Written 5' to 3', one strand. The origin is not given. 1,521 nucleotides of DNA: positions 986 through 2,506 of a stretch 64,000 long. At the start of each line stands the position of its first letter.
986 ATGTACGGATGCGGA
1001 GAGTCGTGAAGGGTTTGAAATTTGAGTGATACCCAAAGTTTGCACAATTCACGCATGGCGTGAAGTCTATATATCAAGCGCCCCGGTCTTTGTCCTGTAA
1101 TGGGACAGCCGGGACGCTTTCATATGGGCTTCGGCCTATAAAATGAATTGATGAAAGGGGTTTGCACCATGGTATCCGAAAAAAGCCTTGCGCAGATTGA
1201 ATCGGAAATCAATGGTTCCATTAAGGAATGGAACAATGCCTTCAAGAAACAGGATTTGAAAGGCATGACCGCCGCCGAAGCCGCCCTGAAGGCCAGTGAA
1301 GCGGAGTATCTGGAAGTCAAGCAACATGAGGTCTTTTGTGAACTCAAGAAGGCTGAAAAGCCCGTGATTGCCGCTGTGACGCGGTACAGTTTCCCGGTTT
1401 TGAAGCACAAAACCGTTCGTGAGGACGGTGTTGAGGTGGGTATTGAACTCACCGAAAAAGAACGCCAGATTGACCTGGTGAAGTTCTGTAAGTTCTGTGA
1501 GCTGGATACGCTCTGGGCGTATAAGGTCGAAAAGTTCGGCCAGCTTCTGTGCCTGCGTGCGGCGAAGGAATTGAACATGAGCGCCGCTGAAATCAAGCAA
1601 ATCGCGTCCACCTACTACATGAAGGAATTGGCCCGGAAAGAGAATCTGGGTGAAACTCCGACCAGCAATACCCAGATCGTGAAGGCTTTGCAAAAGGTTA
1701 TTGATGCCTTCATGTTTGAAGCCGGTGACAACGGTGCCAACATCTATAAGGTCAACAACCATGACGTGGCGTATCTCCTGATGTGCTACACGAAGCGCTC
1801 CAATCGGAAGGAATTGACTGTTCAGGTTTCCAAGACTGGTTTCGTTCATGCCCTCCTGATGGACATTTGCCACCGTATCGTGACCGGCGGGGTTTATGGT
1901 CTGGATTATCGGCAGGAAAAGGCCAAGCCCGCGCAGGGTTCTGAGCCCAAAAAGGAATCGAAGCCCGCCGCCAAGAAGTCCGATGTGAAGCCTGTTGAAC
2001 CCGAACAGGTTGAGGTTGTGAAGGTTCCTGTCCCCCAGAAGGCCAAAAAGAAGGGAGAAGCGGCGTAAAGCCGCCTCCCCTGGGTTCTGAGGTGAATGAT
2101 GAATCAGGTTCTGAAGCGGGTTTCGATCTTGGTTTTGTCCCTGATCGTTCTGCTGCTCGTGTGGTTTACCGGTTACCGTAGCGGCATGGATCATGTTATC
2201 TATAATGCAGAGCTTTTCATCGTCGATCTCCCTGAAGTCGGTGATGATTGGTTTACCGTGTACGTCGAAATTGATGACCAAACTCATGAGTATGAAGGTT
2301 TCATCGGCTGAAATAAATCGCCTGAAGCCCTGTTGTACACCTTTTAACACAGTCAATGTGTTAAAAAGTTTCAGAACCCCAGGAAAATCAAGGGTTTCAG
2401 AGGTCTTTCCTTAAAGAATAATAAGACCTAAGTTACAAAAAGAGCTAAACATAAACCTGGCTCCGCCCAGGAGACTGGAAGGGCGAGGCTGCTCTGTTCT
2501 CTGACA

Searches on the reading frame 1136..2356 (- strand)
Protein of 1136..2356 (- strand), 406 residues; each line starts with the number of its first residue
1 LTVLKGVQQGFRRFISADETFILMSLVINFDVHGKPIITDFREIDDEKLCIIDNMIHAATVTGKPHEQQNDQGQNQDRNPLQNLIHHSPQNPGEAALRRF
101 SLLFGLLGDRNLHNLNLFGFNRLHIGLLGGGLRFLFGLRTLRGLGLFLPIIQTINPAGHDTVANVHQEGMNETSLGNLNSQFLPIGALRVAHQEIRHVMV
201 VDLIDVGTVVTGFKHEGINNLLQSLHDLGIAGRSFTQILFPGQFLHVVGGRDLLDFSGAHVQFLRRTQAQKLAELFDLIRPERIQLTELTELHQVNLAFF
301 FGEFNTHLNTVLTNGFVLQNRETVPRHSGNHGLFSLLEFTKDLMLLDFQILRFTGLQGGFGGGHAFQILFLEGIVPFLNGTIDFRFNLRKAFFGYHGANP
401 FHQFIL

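Call 67: find_encoding_contigs(protein=window:1136-2356:-, flank=10000, max_places=2)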
Protein window:1136-2356:- (406 aa): no gene with exactly this product is on record in the collection.
